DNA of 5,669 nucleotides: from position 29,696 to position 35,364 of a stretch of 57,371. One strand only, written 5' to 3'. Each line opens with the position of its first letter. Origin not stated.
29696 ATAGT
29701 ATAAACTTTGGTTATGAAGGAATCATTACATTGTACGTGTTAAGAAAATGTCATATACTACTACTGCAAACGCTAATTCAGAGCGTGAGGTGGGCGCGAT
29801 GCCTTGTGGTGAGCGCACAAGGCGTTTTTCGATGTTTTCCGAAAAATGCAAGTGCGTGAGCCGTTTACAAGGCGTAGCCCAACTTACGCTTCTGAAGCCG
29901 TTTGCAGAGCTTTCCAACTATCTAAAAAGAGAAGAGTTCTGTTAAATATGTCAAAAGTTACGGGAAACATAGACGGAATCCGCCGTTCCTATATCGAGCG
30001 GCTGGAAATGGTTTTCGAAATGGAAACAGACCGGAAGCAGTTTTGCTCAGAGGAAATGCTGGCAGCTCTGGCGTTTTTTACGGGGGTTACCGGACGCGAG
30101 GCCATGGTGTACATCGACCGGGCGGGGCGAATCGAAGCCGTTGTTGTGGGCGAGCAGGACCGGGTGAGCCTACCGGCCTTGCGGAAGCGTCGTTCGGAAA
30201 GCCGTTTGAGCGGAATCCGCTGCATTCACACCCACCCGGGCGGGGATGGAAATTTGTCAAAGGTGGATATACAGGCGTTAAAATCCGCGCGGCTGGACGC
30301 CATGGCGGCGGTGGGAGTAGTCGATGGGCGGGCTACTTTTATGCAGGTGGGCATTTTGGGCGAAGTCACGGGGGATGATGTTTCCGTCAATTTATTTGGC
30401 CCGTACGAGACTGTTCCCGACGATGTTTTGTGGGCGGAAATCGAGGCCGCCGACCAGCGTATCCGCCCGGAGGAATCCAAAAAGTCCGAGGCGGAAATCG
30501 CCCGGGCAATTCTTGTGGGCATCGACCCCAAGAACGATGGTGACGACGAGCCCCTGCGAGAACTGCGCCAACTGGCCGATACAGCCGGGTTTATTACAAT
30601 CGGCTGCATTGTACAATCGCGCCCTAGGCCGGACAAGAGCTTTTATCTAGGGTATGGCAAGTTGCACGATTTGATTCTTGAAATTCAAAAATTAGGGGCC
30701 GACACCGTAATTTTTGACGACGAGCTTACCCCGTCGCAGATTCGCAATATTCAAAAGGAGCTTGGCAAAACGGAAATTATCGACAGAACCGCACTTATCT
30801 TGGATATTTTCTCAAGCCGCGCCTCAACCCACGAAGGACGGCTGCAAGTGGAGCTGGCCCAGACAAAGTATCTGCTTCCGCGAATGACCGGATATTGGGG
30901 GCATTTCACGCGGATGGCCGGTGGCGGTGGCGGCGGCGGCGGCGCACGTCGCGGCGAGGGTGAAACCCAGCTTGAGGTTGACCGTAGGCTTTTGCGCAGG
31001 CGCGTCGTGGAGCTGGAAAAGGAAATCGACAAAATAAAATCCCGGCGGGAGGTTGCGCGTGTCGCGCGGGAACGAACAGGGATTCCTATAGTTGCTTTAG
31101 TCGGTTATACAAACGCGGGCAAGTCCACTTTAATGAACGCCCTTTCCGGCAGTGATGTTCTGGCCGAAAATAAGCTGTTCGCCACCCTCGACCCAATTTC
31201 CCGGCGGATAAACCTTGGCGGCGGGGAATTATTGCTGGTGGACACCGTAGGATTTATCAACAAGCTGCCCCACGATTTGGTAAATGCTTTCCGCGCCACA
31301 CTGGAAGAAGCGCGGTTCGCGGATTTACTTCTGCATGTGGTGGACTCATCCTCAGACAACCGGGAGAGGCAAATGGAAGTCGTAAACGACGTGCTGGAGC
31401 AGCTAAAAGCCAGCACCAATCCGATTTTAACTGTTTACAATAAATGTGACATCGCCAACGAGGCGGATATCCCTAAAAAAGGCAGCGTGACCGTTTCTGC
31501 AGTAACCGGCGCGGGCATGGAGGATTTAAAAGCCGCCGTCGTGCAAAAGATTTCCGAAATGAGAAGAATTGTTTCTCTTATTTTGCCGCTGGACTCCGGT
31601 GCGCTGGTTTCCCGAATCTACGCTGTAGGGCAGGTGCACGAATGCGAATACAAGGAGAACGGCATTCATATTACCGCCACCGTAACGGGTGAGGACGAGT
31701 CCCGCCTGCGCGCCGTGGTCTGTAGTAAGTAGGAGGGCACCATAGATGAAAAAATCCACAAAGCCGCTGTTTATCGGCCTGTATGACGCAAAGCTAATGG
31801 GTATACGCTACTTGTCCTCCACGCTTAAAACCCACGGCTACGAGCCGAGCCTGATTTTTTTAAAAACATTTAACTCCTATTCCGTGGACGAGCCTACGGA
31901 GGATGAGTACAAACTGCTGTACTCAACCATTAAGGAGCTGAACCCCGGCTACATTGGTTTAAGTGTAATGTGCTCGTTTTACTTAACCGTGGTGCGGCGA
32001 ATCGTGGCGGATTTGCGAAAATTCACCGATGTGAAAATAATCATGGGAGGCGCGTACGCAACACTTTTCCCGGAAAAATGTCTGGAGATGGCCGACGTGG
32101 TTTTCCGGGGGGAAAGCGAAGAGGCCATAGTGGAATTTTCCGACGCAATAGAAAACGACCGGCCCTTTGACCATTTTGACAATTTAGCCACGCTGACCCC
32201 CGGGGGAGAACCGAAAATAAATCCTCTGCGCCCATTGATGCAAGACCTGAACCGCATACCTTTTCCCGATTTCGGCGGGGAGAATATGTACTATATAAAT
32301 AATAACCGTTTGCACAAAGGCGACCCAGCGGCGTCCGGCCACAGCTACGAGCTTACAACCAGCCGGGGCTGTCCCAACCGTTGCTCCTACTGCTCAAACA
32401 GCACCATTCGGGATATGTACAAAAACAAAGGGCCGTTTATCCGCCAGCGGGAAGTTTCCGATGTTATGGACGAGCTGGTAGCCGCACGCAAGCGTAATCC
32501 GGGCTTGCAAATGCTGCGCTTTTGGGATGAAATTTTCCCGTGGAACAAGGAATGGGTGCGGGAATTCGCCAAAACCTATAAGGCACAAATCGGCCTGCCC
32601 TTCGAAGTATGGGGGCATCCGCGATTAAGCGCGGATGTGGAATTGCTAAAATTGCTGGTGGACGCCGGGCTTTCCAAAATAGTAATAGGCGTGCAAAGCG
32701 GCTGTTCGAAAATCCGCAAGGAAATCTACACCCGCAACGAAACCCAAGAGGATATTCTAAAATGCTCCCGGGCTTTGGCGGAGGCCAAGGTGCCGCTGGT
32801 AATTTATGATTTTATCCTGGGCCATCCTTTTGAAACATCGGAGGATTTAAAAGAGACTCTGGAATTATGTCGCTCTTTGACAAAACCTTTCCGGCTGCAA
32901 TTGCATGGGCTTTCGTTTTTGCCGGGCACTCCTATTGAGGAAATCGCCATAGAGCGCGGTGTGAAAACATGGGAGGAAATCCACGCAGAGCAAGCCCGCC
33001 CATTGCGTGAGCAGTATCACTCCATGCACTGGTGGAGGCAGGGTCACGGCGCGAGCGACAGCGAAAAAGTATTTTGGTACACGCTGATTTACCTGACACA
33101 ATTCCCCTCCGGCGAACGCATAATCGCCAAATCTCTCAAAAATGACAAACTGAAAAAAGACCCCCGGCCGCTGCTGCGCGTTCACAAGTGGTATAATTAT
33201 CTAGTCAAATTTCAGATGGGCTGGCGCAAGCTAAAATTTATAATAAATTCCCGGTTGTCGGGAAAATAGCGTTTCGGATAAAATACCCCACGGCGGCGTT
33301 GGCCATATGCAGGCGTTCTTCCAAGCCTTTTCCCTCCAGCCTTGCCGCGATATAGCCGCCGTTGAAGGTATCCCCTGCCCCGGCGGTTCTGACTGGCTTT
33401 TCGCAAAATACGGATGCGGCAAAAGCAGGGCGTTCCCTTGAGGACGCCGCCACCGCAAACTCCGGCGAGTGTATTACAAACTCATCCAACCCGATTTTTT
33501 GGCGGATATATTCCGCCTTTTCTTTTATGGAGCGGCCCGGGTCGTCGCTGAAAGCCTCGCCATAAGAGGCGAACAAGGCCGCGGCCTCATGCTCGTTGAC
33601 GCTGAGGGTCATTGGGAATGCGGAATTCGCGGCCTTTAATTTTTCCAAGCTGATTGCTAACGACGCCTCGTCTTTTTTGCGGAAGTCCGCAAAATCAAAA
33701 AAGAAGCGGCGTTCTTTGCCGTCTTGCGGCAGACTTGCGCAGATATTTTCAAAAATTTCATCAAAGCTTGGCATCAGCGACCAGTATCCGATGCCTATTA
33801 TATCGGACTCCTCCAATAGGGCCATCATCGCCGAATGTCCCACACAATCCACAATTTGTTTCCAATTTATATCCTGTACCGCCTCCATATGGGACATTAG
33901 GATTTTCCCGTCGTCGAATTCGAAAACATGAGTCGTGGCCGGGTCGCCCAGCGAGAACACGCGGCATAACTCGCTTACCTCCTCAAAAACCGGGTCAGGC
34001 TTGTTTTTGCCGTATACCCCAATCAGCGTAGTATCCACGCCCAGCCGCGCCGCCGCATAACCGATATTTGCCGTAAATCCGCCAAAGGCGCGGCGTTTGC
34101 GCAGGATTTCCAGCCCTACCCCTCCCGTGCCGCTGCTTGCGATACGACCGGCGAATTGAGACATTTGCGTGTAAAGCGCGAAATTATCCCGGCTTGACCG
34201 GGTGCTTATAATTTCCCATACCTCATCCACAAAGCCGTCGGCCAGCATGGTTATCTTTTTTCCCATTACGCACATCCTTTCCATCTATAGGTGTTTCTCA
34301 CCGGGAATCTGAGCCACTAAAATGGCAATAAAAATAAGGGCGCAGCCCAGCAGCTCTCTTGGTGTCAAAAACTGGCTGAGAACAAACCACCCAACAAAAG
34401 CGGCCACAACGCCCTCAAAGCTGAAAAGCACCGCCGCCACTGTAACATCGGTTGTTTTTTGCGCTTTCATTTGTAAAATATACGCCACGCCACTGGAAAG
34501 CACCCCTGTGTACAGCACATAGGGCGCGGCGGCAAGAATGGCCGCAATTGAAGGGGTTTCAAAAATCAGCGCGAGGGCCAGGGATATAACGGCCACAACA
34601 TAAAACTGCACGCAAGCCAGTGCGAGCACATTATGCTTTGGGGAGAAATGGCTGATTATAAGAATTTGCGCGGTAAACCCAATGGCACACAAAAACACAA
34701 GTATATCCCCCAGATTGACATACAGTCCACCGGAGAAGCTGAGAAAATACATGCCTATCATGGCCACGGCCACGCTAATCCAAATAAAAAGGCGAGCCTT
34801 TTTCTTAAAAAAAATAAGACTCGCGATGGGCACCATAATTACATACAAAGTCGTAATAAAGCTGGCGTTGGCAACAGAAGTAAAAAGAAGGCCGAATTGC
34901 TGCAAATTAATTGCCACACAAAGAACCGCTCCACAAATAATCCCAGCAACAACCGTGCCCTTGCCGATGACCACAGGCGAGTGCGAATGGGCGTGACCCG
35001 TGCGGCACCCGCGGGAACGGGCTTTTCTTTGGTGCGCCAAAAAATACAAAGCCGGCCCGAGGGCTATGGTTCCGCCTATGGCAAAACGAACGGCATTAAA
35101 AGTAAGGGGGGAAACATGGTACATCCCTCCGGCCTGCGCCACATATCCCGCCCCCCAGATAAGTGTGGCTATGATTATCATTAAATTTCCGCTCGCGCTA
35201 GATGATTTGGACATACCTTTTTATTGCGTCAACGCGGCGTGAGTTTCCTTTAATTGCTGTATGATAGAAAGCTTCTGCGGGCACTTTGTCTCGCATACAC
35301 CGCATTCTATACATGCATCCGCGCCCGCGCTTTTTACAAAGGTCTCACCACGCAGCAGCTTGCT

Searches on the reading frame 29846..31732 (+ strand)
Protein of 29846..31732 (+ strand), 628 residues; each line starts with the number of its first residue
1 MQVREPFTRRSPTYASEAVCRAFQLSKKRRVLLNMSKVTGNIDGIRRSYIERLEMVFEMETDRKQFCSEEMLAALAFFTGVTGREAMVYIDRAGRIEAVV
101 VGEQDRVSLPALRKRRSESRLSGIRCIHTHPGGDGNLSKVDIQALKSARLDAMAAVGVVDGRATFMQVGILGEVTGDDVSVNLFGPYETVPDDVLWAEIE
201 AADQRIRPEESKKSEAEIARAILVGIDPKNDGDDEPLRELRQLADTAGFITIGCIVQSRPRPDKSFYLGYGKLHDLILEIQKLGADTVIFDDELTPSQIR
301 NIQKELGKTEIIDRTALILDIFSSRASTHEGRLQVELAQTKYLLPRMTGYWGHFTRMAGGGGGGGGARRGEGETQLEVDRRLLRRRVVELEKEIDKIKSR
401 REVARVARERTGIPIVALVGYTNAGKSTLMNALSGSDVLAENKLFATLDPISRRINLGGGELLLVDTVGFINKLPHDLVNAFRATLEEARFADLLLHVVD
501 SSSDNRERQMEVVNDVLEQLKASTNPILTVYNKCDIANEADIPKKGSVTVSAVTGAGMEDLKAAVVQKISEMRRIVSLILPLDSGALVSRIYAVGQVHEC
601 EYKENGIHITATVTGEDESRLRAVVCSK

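Call 56: search_protein_families(library=pfam, proteins=[window:29846-31732:+], max_evalue=0.00001)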
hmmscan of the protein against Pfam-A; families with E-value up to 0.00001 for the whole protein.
window:29846-31732:+ (628 aa): 6 families
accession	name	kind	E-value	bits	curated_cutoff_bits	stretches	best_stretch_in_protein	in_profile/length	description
PF13167.11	GTP-bdg_N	-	3.4e-27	95.3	25.4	1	235-322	2-88/89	GTP-binding GTPase N-terminal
PF16360.10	GTP-bdg_M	-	1.9e-25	89.7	29.5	1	325-408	1-79/79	GTP-binding GTPase Middle Region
PF01926.29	MMR_HSR1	-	1.1e-24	87.1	21.9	1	416-533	2-113/113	50S ribosome-binding GTPase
PF19275.4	HflX_C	-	3.3e-07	30.7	26.4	1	545-618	10-84/102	HflX C-terminal domain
PF02421.24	FeoB_N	-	3.6e-07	30.3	27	1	416-542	3-123/156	Ferrous iron transport protein B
PF00350.29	Dynamin_N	-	1.7e-06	28.6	27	0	416-451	1-36/168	Dynamin family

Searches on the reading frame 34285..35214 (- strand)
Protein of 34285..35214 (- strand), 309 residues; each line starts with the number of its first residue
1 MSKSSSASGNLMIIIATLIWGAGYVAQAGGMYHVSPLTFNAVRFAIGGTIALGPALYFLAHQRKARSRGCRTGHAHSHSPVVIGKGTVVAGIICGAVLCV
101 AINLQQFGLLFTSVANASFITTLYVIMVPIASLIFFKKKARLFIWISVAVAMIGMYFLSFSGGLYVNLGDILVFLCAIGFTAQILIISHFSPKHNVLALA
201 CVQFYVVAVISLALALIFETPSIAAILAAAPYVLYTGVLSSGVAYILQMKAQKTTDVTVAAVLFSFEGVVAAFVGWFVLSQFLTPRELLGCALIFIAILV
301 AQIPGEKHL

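Call 6: search_protein_families(library=pfam, proteins=[window:34285-35214:-], max_evalue=0.01)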
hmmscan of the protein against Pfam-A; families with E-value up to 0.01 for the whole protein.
window:34285-35214:- (309 aa): 1 family
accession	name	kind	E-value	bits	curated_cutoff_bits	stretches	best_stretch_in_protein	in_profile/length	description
PF00892.27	EamA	-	1.8e-33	116.2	28.2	2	168-300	2-132/135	EamA-like transporter family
